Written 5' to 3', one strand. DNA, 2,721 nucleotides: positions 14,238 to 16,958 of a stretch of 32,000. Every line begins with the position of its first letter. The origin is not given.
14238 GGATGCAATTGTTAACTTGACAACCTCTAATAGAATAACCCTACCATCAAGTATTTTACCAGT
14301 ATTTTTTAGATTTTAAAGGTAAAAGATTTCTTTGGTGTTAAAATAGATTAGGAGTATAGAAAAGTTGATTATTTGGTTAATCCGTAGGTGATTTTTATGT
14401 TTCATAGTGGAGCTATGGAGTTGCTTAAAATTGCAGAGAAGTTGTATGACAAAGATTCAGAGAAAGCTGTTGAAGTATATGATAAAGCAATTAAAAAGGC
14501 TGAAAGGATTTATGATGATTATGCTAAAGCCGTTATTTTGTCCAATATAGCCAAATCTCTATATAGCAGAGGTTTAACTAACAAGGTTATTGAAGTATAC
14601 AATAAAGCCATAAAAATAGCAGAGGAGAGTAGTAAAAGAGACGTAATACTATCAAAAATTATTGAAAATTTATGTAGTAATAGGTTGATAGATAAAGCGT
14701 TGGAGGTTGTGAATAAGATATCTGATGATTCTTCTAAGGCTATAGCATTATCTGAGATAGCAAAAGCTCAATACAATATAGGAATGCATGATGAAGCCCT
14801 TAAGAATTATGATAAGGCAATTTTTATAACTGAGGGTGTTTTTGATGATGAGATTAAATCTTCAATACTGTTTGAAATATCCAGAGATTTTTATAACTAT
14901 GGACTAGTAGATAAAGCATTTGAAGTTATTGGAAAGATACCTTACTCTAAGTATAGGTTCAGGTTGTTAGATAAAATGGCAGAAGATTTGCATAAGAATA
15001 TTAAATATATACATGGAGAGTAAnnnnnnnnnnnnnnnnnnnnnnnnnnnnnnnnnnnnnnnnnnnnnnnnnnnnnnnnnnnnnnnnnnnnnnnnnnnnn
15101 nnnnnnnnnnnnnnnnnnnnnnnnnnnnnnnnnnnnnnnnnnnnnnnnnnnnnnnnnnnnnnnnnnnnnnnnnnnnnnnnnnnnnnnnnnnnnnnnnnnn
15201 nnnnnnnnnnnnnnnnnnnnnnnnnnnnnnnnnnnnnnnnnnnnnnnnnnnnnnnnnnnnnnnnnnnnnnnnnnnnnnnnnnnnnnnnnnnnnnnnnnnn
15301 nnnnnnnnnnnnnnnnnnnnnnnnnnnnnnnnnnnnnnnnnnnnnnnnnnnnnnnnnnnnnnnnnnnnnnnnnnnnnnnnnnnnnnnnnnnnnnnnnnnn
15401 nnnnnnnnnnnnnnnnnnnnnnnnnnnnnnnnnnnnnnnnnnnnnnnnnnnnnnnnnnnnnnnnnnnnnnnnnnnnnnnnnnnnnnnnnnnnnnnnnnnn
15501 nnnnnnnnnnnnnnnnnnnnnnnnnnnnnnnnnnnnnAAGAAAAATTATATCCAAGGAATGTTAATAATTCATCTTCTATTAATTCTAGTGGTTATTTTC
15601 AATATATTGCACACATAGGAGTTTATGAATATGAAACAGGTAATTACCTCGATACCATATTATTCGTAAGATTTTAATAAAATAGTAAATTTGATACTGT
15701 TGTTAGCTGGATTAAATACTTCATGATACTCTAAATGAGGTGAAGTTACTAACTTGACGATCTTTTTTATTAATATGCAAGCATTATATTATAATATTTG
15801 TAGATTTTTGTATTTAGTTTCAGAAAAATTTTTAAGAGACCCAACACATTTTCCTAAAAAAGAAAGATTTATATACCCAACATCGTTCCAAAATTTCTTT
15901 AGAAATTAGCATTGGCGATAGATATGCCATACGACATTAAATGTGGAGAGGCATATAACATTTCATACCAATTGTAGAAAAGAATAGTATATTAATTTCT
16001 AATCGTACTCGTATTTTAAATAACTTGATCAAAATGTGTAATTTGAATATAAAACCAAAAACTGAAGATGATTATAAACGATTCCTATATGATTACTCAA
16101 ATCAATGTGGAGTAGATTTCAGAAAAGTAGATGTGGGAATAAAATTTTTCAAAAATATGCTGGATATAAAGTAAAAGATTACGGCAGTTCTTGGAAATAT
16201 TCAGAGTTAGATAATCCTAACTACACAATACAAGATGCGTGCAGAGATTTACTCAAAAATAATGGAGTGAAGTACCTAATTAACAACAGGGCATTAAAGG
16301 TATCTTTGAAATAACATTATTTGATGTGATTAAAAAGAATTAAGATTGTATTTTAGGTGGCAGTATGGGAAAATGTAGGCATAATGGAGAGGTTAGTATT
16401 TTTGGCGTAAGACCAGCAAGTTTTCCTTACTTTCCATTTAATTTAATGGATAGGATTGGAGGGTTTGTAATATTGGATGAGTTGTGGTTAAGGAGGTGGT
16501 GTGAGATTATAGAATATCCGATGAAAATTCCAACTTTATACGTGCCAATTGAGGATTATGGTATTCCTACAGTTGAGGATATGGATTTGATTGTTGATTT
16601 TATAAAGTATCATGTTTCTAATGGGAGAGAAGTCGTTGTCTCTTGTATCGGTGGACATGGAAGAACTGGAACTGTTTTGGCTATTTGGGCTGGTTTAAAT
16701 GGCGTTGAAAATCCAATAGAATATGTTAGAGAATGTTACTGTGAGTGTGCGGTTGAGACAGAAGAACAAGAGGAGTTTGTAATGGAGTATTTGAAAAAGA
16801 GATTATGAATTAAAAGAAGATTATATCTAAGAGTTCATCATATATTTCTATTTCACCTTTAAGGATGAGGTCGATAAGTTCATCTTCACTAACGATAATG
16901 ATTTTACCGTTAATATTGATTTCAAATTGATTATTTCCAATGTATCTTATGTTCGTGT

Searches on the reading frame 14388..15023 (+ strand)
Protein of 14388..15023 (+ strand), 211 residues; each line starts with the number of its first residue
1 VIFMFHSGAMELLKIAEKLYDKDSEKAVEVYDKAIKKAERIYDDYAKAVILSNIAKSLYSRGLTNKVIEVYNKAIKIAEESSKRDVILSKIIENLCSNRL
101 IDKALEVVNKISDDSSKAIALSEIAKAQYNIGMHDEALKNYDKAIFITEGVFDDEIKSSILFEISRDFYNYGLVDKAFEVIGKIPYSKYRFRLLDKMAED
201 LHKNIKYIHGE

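Call 16: search_protein_families(library=pfam, max_evalue=0.01, proteins=[window:14388-15023:+])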
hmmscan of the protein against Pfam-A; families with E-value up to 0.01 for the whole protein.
window:14388-15023:+ (211 aa): 12 families
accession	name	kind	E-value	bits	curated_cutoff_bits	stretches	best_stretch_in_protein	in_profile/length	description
PF13424.12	TPR_12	-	1.9e-12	47.6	30.1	2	21-80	16-77/77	Tetratricopeptide repeat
PF00515.34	TPR_1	-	8.2e-10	38.5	27.8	1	118-145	1-28/34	Tetratricopeptide repeat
PF07719.23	TPR_2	-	7.2e-09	35.5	27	0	119-145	2-28/34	Tetratricopeptide repeat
PF13414.12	TPR_11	-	1.1e-05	25.5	26.8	0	57-77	3-23/42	TPR repeat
PF12895.13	ANAPC3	-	1.4e-05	25.7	27.2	0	31-87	5-61/82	Anaphase-promoting complex, cyclosome, subunit 3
PF13181.12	TPR_8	-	8.3e-05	22.9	25.7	0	51-80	4-33/34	Tetratricopeptide repeat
PF01535.26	PPR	-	0.00047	20.6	25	0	91-111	6-26/31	PPR repeat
PF23300.3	HEAT_Nup120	-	0.00049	20.4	29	1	9-123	46-163/170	Nucleoporin Nup120, HEAT repeats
PF13174.12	TPR_6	-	0.001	20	26.3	0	122-145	4-27/33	Tetratricopeptide repeat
PF13428.12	TPR_14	-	0.0012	19.8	23.5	0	22-38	15-31/44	Tetratricopeptide repeat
PF12854.13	PPR_1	-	0.0065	16.6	23.8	0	91-110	13-32/34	PPR repeat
PF13176.12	TPR_7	-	0.0074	16.7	27.9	0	120-144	1-25/36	Tetratricopeptide repeat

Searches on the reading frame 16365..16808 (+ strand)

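Call 16: search_protein_families(library=pfam, max_evalue=0.01, proteins=[window:16365-16808:+])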
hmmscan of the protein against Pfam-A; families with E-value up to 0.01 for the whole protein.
window:16365-16808:+ (147 aa): 6 families
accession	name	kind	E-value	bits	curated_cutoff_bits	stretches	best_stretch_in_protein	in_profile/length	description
PF22785.1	Tc-R-P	-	5.3e-13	49.9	27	1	49-108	41-100/106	Polymorphic toxin system, DSP-PTPase phosphatase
PF22784.1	PTP-SAK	-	1.1e-11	45.4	27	1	55-119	55-119/153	Swiss Army Knife protein, DSP-PTPase phosphatase domain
PF14566.11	PTPlike_phytase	-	1.7e-05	25.4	27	1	60-107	107-153/158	Inositol hexakisphosphate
PF22741.1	PTP-NADK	-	0.00035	20.5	27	1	54-109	76-129/163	DSP-PTPase phosphatase fused to NAD+ Kinase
PF00782.25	DSPc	-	0.00061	20.1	33.5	1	54-108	39-94/133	Dual specificity phosphatase, catalytic domain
PF00102.32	Y_phosphatase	-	0.0021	18.1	20.9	1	66-116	146-198/234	Protein-tyrosine phosphatase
